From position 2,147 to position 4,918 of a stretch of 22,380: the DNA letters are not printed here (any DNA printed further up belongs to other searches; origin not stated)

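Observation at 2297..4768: Single-polypeptide fusion of a death-like (EAD-type) N-terminal domain, an AAA-type P-loop ATPase and a fully motif-intact metallophosphoesterase: candidate NTP-gated effector of a conflict or defense-type system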

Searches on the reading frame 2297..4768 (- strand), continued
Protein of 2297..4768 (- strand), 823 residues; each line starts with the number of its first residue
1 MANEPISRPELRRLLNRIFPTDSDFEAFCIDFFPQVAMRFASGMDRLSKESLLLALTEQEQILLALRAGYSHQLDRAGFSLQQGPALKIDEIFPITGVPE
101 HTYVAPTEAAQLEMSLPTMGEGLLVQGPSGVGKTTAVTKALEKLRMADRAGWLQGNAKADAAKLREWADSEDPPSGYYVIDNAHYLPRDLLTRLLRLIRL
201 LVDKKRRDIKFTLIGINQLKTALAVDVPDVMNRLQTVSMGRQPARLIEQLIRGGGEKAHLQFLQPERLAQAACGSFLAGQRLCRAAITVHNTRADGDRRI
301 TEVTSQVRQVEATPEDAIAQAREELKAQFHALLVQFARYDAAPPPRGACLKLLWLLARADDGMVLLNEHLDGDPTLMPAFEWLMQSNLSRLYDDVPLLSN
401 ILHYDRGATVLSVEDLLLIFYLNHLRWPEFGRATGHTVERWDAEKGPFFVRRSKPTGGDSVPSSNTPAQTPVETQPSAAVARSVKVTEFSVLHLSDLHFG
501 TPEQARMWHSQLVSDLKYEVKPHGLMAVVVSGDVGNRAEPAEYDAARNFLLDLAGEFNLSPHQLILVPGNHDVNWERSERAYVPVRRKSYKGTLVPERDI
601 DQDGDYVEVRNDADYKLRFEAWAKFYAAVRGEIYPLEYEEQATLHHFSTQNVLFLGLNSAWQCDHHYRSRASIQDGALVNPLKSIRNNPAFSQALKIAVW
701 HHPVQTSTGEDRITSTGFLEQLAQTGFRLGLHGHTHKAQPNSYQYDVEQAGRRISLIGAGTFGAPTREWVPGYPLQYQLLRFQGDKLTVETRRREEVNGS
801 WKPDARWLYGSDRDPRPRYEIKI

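Call 34: fold_search(model_id=the predicted structure, library=pdb)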
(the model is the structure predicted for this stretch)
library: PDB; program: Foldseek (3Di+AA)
matches with E <= 10: 1754; with E <= 0.001: 509
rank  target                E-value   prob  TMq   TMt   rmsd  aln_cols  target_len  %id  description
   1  9a6c_B                1.1e-14  1.00  0.31  0.51   5.4       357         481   17  Integrative model of YYDD-YYDB by crosslinking MS and deep learning (released 2024-09-18)
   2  2hyo                  2.5e-10  1.00  0.22  0.72   5.0       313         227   15  Crystal structure of Rv0805 N97A mutant (released 2006-12-26)
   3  2hy1                  4.0e-10  1.00  0.22  0.70   5.1       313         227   15  Crystal structure of Rv0805 (released 2006-12-26)
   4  2hyp                  5.5e-10  1.00  0.22  0.70   5.0       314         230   16  Crystal structure of Rv0805 D66A mutant (released 2006-12-26)
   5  2zo9_B                8.8e-10  1.00  0.25  0.68   6.6       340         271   17  Malonate-bound structure of the glycerophosphodiesterase from Enterobacter aerogenes (GpdQ) and characterization of th (released 2008-10-07)
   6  3ib7                  1.1e-09  1.00  0.24  0.60   5.9       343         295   16  Crystal structure of full length Rv0805 (released 2009-09-29)
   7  3d03_A                3.4e-09  1.00  0.25  0.67   8.1       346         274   16  1.9A structure of Glycerophoshphodiesterase (GpdQ) from Enterobacter aerogenes (released 2008-10-14)
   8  2dxl_A                4.0e-09  1.00  0.25  0.67   6.6       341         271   17  Glycerophosphodiesterase from Enterobacter aerogenes (released 2007-05-22)
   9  1fnn_A                1.1e-07  1.00  0.22  0.44  14.1       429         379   14  CRYSTAL STRUCTURE OF CDC6P FROM PYROBACULUM AEROPHILUM (released 2000-10-04)
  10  8umv_D                2.3e-07  1.00  0.23  0.49  10.0       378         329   13  Atomic model of the human CTF18-RFC-PCNA-DNA ternary complex with narrow PCNA opening state I (state 5) (released 2024-05-08)
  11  1w5t_C                4.7e-07  1.00  0.21  0.39  12.5       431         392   12  Structure of the Aeropyrum Pernix ORC2 protein (ADPNP-ADP complexes) (released 2004-10-05)
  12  7tjf_A                6.4e-07  1.00  0.23  0.36  17.8       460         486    9  S. cerevisiae ORC bound to 84 bp ARS1 DNA (released 2023-01-18)
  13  5fi9_B                7.1e-07  1.00  0.24  0.35  11.4       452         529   15  Closed form of murine Acid Sphingomyelinase in complex with bisphosphonate inhibitor AbPA (released 2016-07-06)
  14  5hqn_A                7.5e-07  1.00  0.25  0.43  11.2       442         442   16  Catalytic domain of murine Acid Sphingomyelinase (ASMase, ASM, SMPD1) (released 2016-07-06)
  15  1w5s_B                8.7e-07  1.00  0.23  0.42   9.4       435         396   11  Structure of the Aeropyrum Pernix ORC2 protein (ADP form) (released 2004-10-05)
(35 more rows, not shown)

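Call 43: find_related_loci(query=A1, collection=genome_contigs, flank=10000)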
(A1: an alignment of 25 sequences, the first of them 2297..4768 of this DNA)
Query A1 (823 aa) in genome_contigs; peptide patterns used: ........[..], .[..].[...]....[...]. (x = any residue, [..] = any of these).
599 stretches matched a pattern (row limit reached: there are more); 460 encode a relative of the query (tblastn E <= 1e-3); the best 80 are kept; 79 distinct loci.
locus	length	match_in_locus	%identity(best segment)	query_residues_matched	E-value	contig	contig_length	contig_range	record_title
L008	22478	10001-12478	43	8-808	0e+0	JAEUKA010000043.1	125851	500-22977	MAG: Myxococcales bacterium isolate new MAG-83 k141_4321295, whole genome shotgun sequence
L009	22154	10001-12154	44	86-823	0e+0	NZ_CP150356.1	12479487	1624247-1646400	Sorangium sp. So ce1014 chromosome, complete genome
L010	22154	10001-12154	44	86-823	0e+0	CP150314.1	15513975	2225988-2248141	Sorangium sp. So ce134 chromosome, complete genome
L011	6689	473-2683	42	71-823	2e-180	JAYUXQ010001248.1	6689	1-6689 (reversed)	MAG: Nannocystis sp. isolate GL133_UP_concoct_53 GL133_UP_concoct_53_1247, whole genome shotgun sequence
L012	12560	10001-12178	42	87-823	1e-172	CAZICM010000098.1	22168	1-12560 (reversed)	MAG TPA_asm: uncultured Polyangiaceae bacterium isolate binchicken_co16_258 genome assembly, contig: NODE_3921_length_22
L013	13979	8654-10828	43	88-823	4e-171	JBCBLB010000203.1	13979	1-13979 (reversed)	MAG: Myxococcota bacterium isolate J06627_4 k141_48526_length_13979_cov_12.0000, whole genome shotgun sequence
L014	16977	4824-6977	42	88-821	6e-169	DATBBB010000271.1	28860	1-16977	MAG TPA_asm: Kofleriaceae bacterium isolate SMAG_U5747 k141_48349, whole genome shotgun sequence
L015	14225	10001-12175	42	87-822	1e-168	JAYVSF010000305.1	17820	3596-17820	MAG: Myxococcales bacterium isolate GL74_DN_concoct_155_sub GL74_DN_concoct_155_sub_304, whole genome shotgun sequence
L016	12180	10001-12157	39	87-823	7e-160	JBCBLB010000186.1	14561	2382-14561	MAG: Myxococcota bacterium isolate J06627_4 k141_514302_length_14561_cov_12.0000, whole genome shotgun sequence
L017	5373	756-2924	42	88-821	7e-161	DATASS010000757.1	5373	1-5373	MAG TPA_asm: Kofleriaceae bacterium isolate SMAG_U5526 k141_2162171, whole genome shotgun sequence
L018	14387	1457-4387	39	4-807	7e-152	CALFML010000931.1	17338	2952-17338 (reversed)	MAG TPA_asm: uncultured Myxococcales bacterium isolate SRR6231182_bin.80_CONCOCT_v1.1_MAG genome assembly, contig: ERZ65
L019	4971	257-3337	39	6-823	4e-144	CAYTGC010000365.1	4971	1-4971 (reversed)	MAG TPA_asm: uncultured Myxococcales bacterium isolate SRP189682_co2_104 genome assembly, contig: NODE_39953_length_4971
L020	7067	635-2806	39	88-823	3e-136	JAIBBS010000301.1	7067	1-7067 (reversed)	MAG: Nannocystaceae bacterium isolate SSF46 NODE_231210_length_7067_cov_67.868588, whole genome shotgun sequence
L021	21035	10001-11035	54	477-823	3e-124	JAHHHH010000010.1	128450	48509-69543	MAG: Iphinoe sp. HA4291-MV1 scaffold_115_c1, whole genome shotgun sequence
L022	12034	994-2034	53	473-821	3e-119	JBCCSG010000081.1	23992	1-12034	MAG: Cyanobacteria bacterium P01_D01_bin.50 k141_1124308_length_23992_cov_219.2858, whole genome shotgun sequence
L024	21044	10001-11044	51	474-821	2e-117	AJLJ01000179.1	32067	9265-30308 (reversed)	Fischerella muscicola SAG 1427-1 = PCC 73103 contig00187, whole genome shotgun sequence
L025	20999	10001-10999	58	490-823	9e-117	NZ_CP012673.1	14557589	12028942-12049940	Sorangium cellulosum strain So ce26 chromosome, complete genome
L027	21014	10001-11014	51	485-823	5e-113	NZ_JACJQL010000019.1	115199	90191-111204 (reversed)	Nostoc parmelioides FACHB-3921 contig19, whole genome shotgun sequence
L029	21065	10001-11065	48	468-823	1e-110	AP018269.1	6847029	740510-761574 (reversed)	Cylindrospermum sp. NIES-4074 DNA, nearly complete genome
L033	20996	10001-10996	49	491-823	4e-104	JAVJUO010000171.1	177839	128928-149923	MAG: Coleofasciculus sp. C1-SOL-03 k141_44787, whole genome shotgun sequence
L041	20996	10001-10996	49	489-820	8e-97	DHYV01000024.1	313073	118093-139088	MAG TPA_asm: Desulfobulbaceae bacterium UBA5121 UBA5121_contig_95, whole genome shotgun sequence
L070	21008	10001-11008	33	491-823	2e-46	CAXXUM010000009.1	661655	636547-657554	MAG: uncultured Paludibacter sp. isolate a7900705-2bc1-47d2-86de-305fcfc196f4 genome assembly, contig: contig_9, whole g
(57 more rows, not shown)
